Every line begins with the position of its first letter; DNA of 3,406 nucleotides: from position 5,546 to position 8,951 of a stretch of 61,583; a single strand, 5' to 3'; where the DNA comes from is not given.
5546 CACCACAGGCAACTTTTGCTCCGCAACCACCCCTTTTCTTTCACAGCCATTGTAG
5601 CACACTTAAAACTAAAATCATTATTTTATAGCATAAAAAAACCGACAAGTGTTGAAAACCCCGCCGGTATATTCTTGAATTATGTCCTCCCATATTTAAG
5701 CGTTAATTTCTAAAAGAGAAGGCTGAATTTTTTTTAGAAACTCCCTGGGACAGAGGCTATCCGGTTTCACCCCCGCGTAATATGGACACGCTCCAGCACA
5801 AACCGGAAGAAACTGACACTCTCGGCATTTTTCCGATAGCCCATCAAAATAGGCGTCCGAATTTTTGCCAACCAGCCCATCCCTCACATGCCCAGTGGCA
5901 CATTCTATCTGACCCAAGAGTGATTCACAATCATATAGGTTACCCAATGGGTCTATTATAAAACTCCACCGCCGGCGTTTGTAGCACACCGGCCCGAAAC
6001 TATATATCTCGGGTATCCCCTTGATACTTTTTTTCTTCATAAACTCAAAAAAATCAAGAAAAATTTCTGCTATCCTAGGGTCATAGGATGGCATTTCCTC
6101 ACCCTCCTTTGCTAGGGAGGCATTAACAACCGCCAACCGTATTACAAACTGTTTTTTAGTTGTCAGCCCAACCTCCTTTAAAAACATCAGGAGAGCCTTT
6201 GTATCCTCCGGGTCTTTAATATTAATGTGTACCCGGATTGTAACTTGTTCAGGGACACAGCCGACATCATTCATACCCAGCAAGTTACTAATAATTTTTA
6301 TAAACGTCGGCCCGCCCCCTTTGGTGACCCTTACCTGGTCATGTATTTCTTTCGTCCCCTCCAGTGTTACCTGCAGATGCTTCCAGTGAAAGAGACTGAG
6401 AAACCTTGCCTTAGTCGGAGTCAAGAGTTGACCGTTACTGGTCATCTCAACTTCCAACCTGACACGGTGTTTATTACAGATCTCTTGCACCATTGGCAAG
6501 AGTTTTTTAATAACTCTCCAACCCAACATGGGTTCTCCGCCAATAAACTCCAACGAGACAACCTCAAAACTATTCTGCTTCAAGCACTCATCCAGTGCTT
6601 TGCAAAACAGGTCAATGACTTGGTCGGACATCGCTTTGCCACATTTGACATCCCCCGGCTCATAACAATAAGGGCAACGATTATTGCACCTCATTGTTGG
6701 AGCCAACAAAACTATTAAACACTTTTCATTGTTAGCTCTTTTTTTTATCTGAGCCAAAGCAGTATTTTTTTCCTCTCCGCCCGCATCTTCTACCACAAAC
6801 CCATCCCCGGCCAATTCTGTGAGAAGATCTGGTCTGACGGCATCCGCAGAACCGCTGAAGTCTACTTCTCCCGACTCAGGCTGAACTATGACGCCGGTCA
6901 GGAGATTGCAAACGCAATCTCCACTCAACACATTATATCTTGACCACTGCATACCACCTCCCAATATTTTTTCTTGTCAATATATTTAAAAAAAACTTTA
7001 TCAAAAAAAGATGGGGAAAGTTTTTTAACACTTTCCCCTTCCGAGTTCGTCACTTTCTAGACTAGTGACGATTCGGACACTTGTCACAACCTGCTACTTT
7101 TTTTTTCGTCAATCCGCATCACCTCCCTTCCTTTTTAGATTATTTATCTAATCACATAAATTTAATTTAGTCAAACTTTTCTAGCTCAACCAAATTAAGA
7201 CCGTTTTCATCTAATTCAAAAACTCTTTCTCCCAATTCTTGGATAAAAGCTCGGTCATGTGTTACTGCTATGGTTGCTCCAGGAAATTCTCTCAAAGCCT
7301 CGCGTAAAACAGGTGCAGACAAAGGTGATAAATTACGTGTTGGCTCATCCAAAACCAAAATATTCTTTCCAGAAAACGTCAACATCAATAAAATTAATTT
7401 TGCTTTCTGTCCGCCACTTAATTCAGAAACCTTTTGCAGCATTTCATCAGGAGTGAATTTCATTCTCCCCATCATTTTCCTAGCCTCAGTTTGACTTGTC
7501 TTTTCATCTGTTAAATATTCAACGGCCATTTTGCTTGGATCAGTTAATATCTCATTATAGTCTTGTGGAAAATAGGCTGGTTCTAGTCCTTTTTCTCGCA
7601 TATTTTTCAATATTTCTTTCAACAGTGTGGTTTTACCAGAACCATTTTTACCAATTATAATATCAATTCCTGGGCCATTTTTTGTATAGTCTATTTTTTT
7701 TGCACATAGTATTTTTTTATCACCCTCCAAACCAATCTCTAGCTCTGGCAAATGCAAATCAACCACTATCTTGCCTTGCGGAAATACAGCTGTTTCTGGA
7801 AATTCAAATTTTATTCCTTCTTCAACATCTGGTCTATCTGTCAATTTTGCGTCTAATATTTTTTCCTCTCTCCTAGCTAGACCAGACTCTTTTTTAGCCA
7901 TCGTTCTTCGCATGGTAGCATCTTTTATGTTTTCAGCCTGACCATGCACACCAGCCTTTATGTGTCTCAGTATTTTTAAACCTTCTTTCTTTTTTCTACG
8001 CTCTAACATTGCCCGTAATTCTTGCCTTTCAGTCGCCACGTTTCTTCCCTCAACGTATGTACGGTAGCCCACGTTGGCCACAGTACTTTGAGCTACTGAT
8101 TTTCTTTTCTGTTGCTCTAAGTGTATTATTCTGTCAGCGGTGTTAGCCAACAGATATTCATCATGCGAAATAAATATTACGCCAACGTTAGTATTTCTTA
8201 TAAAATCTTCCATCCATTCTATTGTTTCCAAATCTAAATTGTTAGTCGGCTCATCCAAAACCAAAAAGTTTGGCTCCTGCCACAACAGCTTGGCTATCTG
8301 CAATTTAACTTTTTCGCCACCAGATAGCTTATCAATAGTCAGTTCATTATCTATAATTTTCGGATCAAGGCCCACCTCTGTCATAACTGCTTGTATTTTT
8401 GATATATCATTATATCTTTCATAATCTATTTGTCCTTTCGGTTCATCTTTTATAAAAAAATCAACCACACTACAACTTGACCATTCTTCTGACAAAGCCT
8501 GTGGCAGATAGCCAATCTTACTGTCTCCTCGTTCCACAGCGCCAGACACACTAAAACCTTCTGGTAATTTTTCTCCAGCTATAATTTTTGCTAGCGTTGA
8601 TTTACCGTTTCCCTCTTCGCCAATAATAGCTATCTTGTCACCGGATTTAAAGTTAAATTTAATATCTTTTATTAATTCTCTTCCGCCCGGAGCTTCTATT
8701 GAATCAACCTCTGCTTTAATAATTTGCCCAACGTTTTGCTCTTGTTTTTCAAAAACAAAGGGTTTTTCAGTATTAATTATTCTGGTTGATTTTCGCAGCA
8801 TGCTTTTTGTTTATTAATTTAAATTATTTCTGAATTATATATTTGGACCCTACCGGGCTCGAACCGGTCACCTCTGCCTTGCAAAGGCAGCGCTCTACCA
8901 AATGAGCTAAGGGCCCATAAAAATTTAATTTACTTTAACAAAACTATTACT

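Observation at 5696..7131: Candidate minimal RiPP-like cassette: SD-led 16-codon Cys micro-ORF, terminator, then radical SAM/SPASM enzyme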

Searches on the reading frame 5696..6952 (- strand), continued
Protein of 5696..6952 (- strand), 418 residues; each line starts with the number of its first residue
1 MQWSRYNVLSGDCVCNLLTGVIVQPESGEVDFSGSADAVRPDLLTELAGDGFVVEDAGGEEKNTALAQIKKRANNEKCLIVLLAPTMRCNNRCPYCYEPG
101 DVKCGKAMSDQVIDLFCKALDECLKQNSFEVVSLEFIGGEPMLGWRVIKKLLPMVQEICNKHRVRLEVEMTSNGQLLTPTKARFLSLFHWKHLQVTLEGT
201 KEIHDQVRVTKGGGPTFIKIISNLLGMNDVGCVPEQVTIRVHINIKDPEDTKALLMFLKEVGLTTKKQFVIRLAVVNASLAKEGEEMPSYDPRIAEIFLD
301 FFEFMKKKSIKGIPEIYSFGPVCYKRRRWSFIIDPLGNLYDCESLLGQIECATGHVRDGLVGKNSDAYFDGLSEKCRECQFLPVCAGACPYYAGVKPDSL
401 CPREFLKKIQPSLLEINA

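Call 87: search_protein_families(library=ncbifam, proteins=[P0135, P0136, P0137, P0139, P0140, P0142, P0143, P0144, P0145, P0146], max_evalue=1e-40)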
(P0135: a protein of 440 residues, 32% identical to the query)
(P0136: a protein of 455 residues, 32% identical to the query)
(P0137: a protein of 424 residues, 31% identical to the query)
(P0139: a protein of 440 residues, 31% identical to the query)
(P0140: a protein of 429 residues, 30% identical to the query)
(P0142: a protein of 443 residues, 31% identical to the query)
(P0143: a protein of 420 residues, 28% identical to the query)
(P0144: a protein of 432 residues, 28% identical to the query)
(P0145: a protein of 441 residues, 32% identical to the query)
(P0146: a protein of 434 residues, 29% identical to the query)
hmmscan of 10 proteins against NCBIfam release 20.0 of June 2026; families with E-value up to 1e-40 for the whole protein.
P0135 (440 aa): 0 families

P0136 (455 aa): 0 families

P0137 (424 aa): 4 families
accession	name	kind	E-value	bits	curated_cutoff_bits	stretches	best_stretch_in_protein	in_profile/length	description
NF038107.1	rSAM_NF038107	equivalog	8e-57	193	600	1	4-418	2-427/444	Cys-every-fifth radical SAM/SPASM peptide maturase CefB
TIGR04280.1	geopep_mat_rSAM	hypoth_equivalog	1.4e-50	172.6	400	1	15-416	16-418/428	geopeptide radical SAM maturase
TIGR04463.1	rSAM_vs_C_rich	equivalog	1.7e-49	168.8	525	1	10-393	4-397/438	TIGR04463 family radical SAM/SPASM RiPP maturase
TIGR04334.1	rSAM_Clo7bot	equivalog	4.8e-45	154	600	1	19-392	17-407/440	radical SAM/SPASM domain Clo7bot peptide maturase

P0139 (440 aa): 3 families
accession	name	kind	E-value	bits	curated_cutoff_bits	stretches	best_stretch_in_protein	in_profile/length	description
TIGR04463.1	rSAM_vs_C_rich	equivalog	3.7e-50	171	525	1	8-410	1-401/438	TIGR04463 family radical SAM/SPASM RiPP maturase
NF038107.1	rSAM_NF038107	equivalog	1.8e-49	168.7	600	1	5-407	3-404/444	Cys-every-fifth radical SAM/SPASM peptide maturase CefB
NF052473.1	rSAM_FlmE_OhkG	exception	2.5e-42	145.2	500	0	37-275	46-283/481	FlmE/OhkG family radical SAM/SPASM peptide maturase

P0140 (429 aa): 4 families
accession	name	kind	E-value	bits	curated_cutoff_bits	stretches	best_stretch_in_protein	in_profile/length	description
NF038107.1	rSAM_NF038107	equivalog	9.4e-61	205.9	600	1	1-401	1-400/444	Cys-every-fifth radical SAM/SPASM peptide maturase CefB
TIGR04463.1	rSAM_vs_C_rich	equivalog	1.1e-53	182.6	525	1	22-404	18-397/438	TIGR04463 family radical SAM/SPASM RiPP maturase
TIGR04280.1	geopep_mat_rSAM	hypoth_equivalog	1.1e-49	169.6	400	1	1-408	1-399/428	geopeptide radical SAM maturase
TIGR04334.1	rSAM_Clo7bot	equivalog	3.4e-45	154.5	600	1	49-406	55-410/440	radical SAM/SPASM domain Clo7bot peptide maturase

P0142 (443 aa): 5 families
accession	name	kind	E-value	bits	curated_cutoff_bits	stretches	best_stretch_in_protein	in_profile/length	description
TIGR04463.1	rSAM_vs_C_rich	equivalog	2.3e-62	211.2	525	1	6-439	1-426/438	TIGR04463 family radical SAM/SPASM RiPP maturase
NF038107.1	rSAM_NF038107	equivalog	5e-59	200.2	600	1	2-425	2-416/444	Cys-every-fifth radical SAM/SPASM peptide maturase CefB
TIGR04280.1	geopep_mat_rSAM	hypoth_equivalog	9.4e-59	199.5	400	1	60-432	47-415/428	geopeptide radical SAM maturase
TIGR04334.1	rSAM_Clo7bot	equivalog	1.9e-47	161.9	600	1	7-427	6-420/440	radical SAM/SPASM domain Clo7bot peptide maturase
NF052473.1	rSAM_FlmE_OhkG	exception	7.4e-45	153.5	500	1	1-273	1-274/481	FlmE/OhkG family radical SAM/SPASM peptide maturase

P0143 (420 aa): 4 families
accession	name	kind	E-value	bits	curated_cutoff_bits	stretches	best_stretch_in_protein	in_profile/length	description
NF038107.1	rSAM_NF038107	equivalog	9.2e-52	176.3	600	1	42-416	40-418/444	Cys-every-fifth radical SAM/SPASM peptide maturase CefB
TIGR04463.1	rSAM_vs_C_rich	equivalog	1.2e-50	172.6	525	1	39-408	32-403/438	TIGR04463 family radical SAM/SPASM RiPP maturase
TIGR04280.1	geopep_mat_rSAM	hypoth_equivalog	4.9e-47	160.8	400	1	16-420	19-414/428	geopeptide radical SAM maturase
TIGR04334.1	rSAM_Clo7bot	equivalog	1e-41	143.1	600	1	85-416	88-420/440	radical SAM/SPASM domain Clo7bot peptide maturase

P0144 (432 aa): 5 families
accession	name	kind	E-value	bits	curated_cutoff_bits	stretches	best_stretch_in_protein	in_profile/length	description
NF038107.1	rSAM_NF038107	equivalog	6.2e-67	226.3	600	1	1-413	1-416/444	Cys-every-fifth radical SAM/SPASM peptide maturase CefB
TIGR04463.1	rSAM_vs_C_rich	equivalog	3.8e-56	190.7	525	1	12-404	8-400/438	TIGR04463 family radical SAM/SPASM RiPP maturase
TIGR04280.1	geopep_mat_rSAM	hypoth_equivalog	1.2e-51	176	400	1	14-418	17-413/428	geopeptide radical SAM maturase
TIGR04334.1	rSAM_Clo7bot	equivalog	1.2e-42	146.1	600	1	11-416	11-424/440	radical SAM/SPASM domain Clo7bot peptide maturase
NF052473.1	rSAM_FlmE_OhkG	exception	1.2e-41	143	500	1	6-267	8-277/481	FlmE/OhkG family radical SAM/SPASM peptide maturase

P0145 (441 aa): 6 families
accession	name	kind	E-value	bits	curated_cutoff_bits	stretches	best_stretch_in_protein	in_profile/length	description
TIGR04334.1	rSAM_Clo7bot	equivalog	6.9e-103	344.6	600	1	2-426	1-431/440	radical SAM/SPASM domain Clo7bot peptide maturase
TIGR04463.1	rSAM_vs_C_rich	equivalog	6.5e-87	292.1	525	1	15-405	8-397/438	TIGR04463 family radical SAM/SPASM RiPP maturase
NF038107.1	rSAM_NF038107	equivalog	1.9e-73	247.7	600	1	1-403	1-401/444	Cys-every-fifth radical SAM/SPASM peptide maturase CefB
NF052473.1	rSAM_FlmE_OhkG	exception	1.6e-63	215.1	500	1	1-428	1-455/481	FlmE/OhkG family radical SAM/SPASM peptide maturase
TIGR04280.1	geopep_mat_rSAM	hypoth_equivalog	1.8e-63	215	400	1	1-411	1-401/428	geopeptide radical SAM maturase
NF047865.1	rSAM_PapB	equivalog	3.9e-42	144.7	340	1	89-404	2-318/330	PapB family radical SAM/SPASM ranthipeptide maturase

P0146 (434 aa): 4 families
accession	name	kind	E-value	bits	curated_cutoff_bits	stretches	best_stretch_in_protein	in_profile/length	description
TIGR04280.1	geopep_mat_rSAM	hypoth_equivalog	7.1e-51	173.5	400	1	19-428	16-422/428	geopeptide radical SAM maturase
TIGR04463.1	rSAM_vs_C_rich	equivalog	1.2e-48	166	525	1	16-401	6-397/438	TIGR04463 family radical SAM/SPASM RiPP maturase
NF038107.1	rSAM_NF038107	equivalog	1.4e-46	159.2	600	1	8-398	2-400/444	Cys-every-fifth radical SAM/SPASM peptide maturase CefB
TIGR04334.1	rSAM_Clo7bot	equivalog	1.7e-45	155.4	600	1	77-420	81-424/440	radical SAM/SPASM domain Clo7bot peptide maturase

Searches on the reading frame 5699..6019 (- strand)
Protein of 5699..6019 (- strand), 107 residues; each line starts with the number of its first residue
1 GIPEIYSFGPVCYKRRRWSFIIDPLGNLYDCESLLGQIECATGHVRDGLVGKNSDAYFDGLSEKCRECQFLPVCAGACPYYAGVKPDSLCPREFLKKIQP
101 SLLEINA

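Call 84: search_protein_families(library=pfam, proteins=[window:5699-6019:-], max_evalue=10)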
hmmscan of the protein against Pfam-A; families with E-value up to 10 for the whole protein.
seq(107 aa): 1 family
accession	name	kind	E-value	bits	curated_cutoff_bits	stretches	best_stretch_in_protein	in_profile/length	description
PF12800.12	Fer4_4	-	1.1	10.3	24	1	63-81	2-17/17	4Fe-4S binding domain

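Call 85: search_protein_families(library=ncbifam, proteins=[window:5699-6019:-], max_evalue=1)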
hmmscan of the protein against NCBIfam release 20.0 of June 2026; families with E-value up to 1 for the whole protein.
seq(107 aa): 18 families
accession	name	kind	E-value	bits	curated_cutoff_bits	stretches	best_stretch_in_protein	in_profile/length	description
TIGR04085.1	rSAM_more_4Fe4S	domain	6.5e-11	42.5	27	1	18-83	5-79/93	SPASM domain-containing protein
TIGR04280.1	geopep_mat_rSAM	hypoth_equivalog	2.3e-09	36.7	400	1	19-89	332-403/428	geopeptide radical SAM maturase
TIGR04334.1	rSAM_Clo7bot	equivalog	3.2e-08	32.7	600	1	19-82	337-409/440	radical SAM/SPASM domain Clo7bot peptide maturase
TIGR04463.1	rSAM_vs_C_rich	equivalog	3.8e-07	29.2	525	1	8-80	318-396/438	TIGR04463 family radical SAM/SPASM RiPP maturase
NF047865.1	rSAM_PapB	equivalog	1.4e-06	27.8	340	1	21-79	255-317/330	PapB family radical SAM/SPASM ranthipeptide maturase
NF052473.1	rSAM_FlmE_OhkG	exception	5.5e-05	22.1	500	1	18-82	363-432/481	FlmE/OhkG family radical SAM/SPASM peptide maturase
NF038107.1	rSAM_NF038107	equivalog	7.7e-05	21.6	600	1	19-79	334-401/444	Cys-every-fifth radical SAM/SPASM peptide maturase CefB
NF041298.1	rSAM_mat_DynA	equivalog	0.0001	21.4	450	1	20-79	257-322/356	dynobactin maturation radical SAM/SPASM protein DynA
TIGR04083.1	rSAM_pep_methan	hypoth_equivalog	0.00011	21.3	300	1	20-85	243-317/376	TIGR04083 family peptide-modifying radical SAM enzyme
TIGR03942.1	sulfatase_rSAM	equivalog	0.00061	19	349.45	1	52-81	293-327/363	anaerobic sulfatase maturase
TIGR03974.1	rSAM_six_Cys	equivalog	0.0013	17.7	425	1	22-79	356-417/451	thioether cross-link-forming SCIFF peptide maturase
TIGR04064.1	rSAM_nif11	equivalog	0.0056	15.4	518.7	1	22-80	343-402/459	nif11-like peptide radical SAM maturase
TIGR03906.1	quino_hemo_SAM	equivalog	0.0085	14.8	453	1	22-80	354-416/467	quinohemoprotein amine dehydrogenase maturation protein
TIGR04340.1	rSAM_ACGX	hypoth_equivalog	0.023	13.9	400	1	20-82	260-323/341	radical SAM/SPASM domain protein, ACGX system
TIGR04084.1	rSAM_AF0577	subfamily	0.026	13.5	225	1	59-81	266-288/347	TIGR04084 family radical SAM/SPASM domain-containing protein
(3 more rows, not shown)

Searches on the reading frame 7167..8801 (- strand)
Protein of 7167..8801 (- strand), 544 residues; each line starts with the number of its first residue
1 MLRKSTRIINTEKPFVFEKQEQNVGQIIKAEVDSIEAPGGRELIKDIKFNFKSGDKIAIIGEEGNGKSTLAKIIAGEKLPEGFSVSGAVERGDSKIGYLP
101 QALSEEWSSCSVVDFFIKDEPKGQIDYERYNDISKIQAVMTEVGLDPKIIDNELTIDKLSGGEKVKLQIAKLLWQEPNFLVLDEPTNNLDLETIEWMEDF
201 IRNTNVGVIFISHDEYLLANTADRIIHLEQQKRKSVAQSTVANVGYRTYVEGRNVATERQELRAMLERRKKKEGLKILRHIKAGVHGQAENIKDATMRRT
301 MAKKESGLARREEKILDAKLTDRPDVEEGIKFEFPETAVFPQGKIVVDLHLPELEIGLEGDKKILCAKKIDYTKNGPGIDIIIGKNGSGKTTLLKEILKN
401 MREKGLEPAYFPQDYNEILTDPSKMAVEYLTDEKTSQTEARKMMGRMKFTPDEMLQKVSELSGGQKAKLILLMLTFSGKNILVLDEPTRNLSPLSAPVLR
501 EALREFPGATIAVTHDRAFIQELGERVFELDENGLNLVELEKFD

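Call 4: search_protein_families(library=pfam, proteins=[window:7167-8801:-], max_evalue=0.01)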
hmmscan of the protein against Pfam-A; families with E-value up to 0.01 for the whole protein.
window:7167-8801:- (544 aa): 36 families (the best 25 are shown)
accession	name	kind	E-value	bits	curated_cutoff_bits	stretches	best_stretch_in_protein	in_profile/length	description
PF00005.33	ABC_tran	-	3.4e-37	128.5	25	2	45-187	2-137/137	ABC transporter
PF13304.12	AAA_21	-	4.7e-12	47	27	1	151-219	230-304/304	AAA domain, putative AbiEii toxin, Type IV TA system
PF02463.25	SMC_N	-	4.8e-11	42.9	40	1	134-233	121-216/220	RecF/RecN/SMC N terminal domain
PF20720.3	nSTAND3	-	1.1e-08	35.4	27.2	1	381-419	21-58/155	Novel STAND NTPase 3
PF13401.12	AAA_22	-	7.6e-08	33.2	27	1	376-489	4-95/130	AAA domain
PF05729.18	NACHT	-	1.9e-06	28.2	26.7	1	381-408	4-31/167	NACHT domain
PF13555.12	AAA_29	-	4.1e-06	26.9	27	0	376-394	23-39/61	P-loop containing region of AAA domain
PF03266.21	NTPase_1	-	2.6e-05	24.6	23.9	0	382-407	4-29/168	NTPase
PF00931.28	NB-ARC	-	3.6e-05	23.6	23.5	0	374-404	15-45/248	NB-ARC domain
PF13191.12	AAA_16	-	7.7e-05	23.7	32.6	1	377-418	24-63/167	AAA ATPase domain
PF01637.24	ATPase_2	-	8e-05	23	33.2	1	379-413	22-56/225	ATPase domain predominantly from Archaea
PF13604.12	AAA_30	-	8e-05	22.9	27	1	374-486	15-96/191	AAA domain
PF13175.12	AAA_15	-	9.2e-05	22.7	32.1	1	370-417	19-55/374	AAA ATPase domain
PF00004.35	AAA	-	0.00014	22.8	21.2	0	59-87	3-31/131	ATPase family associated with various cellular activities (AAA)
PF24883.2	NPHP3_N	-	0.00017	22.3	24.8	0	381-421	26-66/164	Nephrocystin 3, N-terminal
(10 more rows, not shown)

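Call 28: find_homologous_proteins(query=window:7167-8801:-, max_evalue=1e-80)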
Query window:7167-8801:- (544 aa): 4315 proteins with E <= 1e-80 among 8000 candidates; the best 120 are listed.
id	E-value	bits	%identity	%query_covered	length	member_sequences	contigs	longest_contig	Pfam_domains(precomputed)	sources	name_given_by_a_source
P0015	0.0e+0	1193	100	100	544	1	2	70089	PF00005.34,PF05729.19,PF13555.13,PF13401.13,PF02463.26,PF13304.13,PF20720.4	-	-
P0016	4.9e-278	941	80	97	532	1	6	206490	PF03266.22,PF00005.34,PF05729.19,PF13555.13,PF13401.13,PF02463.26,PF13304.13,PF20720.4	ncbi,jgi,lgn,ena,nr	ncbi:MAG TPA: ABC-F family ATP-binding cassette domain-containing protein [bacterium]|nr:ABC-F famil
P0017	1.7e-122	428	44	92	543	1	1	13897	PF00006.32,PF13555.13,PF13401.13,PF03193.23,PF05673.20,PF01637.25,PF13304.13,PF00931.29,PF13191.13,PF03205.21,PF00005.34,PF12775.14,PF05729.19,PF02463.26,PF25199.2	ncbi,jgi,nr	ncbi:MAG TPA: ATP-binding cassette domain-containing protein [Candidatus Dojkabacteria bacterium]|nr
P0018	3.0e-122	427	45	92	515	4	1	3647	PF00006.32,PF13555.13,PF13401.13,PF03193.23,PF13304.13,PF00931.29,PF13191.13,PF03205.21,PF00005.34,PF12775.14,PF05729.19,PF02463.26,PF25199.2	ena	-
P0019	4.2e-122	427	45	92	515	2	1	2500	PF00006.32,PF13555.13,PF13401.13,PF03193.23,PF13304.13,PF00931.29,PF13191.13,PF03205.21,PF00005.34,PF12775.14,PF05729.19,PF02463.26,PF25199.2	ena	-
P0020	1.2e-120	422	44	94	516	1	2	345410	PF03205.21,PF00005.34,PF05729.19,PF13555.13,PF13401.13,PF02463.26,PF25199.2,PF13304.13,PF13191.13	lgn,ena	-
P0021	1.9e-120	421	44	91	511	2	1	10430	PF00005.34,PF05729.19,PF13555.13,PF13401.13,PF02463.26,PF13304.13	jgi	jgi:ATPase subunit of ABC transporter with duplicated ATPase domains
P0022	2.0e-120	421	44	92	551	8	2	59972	PF00005.34,PF13476.13,PF05729.19,PF02367.24,PF13555.13,PF13401.13,PF03193.23,PF02463.26,PF13304.13,PF20720.4,PF00931.29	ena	-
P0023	2.1e-120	421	44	92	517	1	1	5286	PF00005.34,PF05729.19,PF13555.13,PF13401.13,PF03193.23,PF02463.26,PF25199.2,PF13304.13,PF20720.4,PF00931.29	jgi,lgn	jgi:ATPase subunit of ABC transporter with duplicated ATPase domains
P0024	1.9e-119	418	45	91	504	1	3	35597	PF01926.30,PF00005.34,PF08477.20,PF05729.19,PF13555.13,PF13401.13,PF03193.23,PF02463.26,PF13304.13,PF20720.4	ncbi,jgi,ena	ncbi:MAG: ATP-binding cassette domain-containing protein [Bacilli bacterium]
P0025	2.4e-119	418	43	92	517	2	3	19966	PF03266.22,PF00005.34,PF05729.19,PF02367.24,PF13555.13,PF13401.13,PF25199.2,PF13304.13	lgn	-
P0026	3.9e-119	417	44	92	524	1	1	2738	PF03205.21,PF03266.22,PF00005.34,PF05729.19,PF13555.13,PF13401.13,PF02463.26,PF25199.2,PF13304.13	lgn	-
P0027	4.6e-119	417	43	92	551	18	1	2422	PF00005.34,PF05729.19,PF02367.24,PF13555.13,PF13401.13,PF02463.26,PF13304.13,PF20720.4,PF00931.29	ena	-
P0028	5.4e-119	417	42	92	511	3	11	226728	PF00005.34,PF05729.19,PF13401.13,PF13304.13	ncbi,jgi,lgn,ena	ncbi:MAG: ATP-binding cassette domain-containing protein [Bacilli bacterium]|jgi:ATP-binding cassett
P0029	8.3e-119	416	43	92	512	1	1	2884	PF00005.34,PF13401.13,PF25199.2,PF13304.13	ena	-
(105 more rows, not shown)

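Call 38: search_protein_families(library=ncbifam, proteins=[window:7167-8801:-], max_evalue=0.001)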
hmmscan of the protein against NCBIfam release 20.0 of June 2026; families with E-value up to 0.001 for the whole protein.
window:7167-8801:- (544 aa): 201 families (the best 25 are shown)
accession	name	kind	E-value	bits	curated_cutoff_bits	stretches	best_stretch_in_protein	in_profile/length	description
NF000355.4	ribo_prot_ABC_F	equivalog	1.1e-83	281.8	380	1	39-529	13-498/499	ribosomal protection-like ABC-F family protein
NF011646.0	PRK15064.1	equivalog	3.4e-74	250.2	762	2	127-536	126-514/530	ABC-F family ATPase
NF000170.2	ABCF_Vga_all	exception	2.1e-65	221.2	725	2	26-237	270-462/521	Vga family ABC-F type ribosomal protection protein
NF000168.2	ABCF_Msr_all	exception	1.6e-62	211.7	680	2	39-235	307-485/487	Msr family ABC-F type ribosomal protection protein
NF007921.0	PRK10636.1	equivalog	5.6e-60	203.3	917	2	154-525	145-495/638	ABC transporter ATP-binding protein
NF043038.1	ABCF_CplR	exception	1.7e-55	188.8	780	2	41-280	299-509/544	ABC-F type ribosomal protection protein CplR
NF050005.1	ABC_ATPase_Uup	equivalog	1.2e-54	185.7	900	2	134-534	137-514/636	ATP-binding cassette ATPase Uup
NF008775.0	PRK11819.1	equivalog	9.8e-53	179.6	599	2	149-533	154-518/556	energy-dependent translational throttle protein EttA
TIGR03719.1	ABC_ABC_ChvD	subfamily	2.8e-52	178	806.75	2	148-531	151-514/552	energy-dependent translational throttle protein EttA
NF008358.0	PRK11147.1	equivalog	3e-51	174.5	936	2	134-530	137-510/635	ABC transporter ATP-binding protein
NF000169.2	ABCF_Sal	exception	5.2e-51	173.9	725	2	142-540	116-511/542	Sal family ABC-F type ribosomal protection protein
NF000167.2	ABCF_Lsa_all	exception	2.1e-48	165.6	750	3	37-228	318-492/492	Lsa family ABC-F type ribosomal protection protein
NF000171.1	ABCF_producer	exception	2.9e-48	164.7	800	2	130-532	137-536/541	TlrC/CarA/OleB/SrmB family ABC-F type ribosomal protection protein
NF000514.1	ABCF_OptrA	exception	9e-44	149.8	1450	3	382-539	376-541/655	ABC-F type ribosomal protection protein OptrA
NF000166.1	ABCF_CarA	exception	3.7e-38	131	1050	3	131-278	148-283/556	ABC-F type ribosomal protection protein Car(A)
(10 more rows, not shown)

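Call 45: find_encoding_contigs(protein=P0015, flank=6000, max_places=5)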
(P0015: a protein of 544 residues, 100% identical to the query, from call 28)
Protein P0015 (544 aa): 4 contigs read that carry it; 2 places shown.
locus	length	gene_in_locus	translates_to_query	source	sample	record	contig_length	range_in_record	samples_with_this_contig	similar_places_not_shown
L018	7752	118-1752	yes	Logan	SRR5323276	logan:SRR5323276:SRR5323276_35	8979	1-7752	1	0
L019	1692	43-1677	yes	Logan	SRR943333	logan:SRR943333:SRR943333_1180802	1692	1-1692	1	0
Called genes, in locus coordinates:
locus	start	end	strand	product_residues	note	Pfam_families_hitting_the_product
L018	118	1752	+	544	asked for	PF02463:SMC_N (faint), PF00005:ABC_tran, PF13555:AAA_29 (faint), PF20720:nSTAND3 (faint), PF05729:NACHT (faint), PF13304:AAA_21 (faint), PF13401:AAA_22 (faint), PF00005:ABC_tran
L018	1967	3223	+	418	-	PF04055:Radical_SAM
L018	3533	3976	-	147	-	-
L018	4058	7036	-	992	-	PF00092:VWA, PF13519:VWA_2, PF13768:VWA_3 (weak), PF13620:CarboxypepD_reg (faint), PF17210:SdrD_B, PF13948:DUF4215 (weak), PF17210:SdrD_B (weak), PF17802:SpaA (weak), +1 more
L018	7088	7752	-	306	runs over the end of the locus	-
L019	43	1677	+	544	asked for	PF02463:SMC_N (faint), PF00005:ABC_tran, PF13555:AAA_29 (faint), PF20720:nSTAND3 (faint), PF05729:NACHT (faint), PF13304:AAA_21 (faint), PF13401:AAA_22 (faint), PF00005:ABC_tran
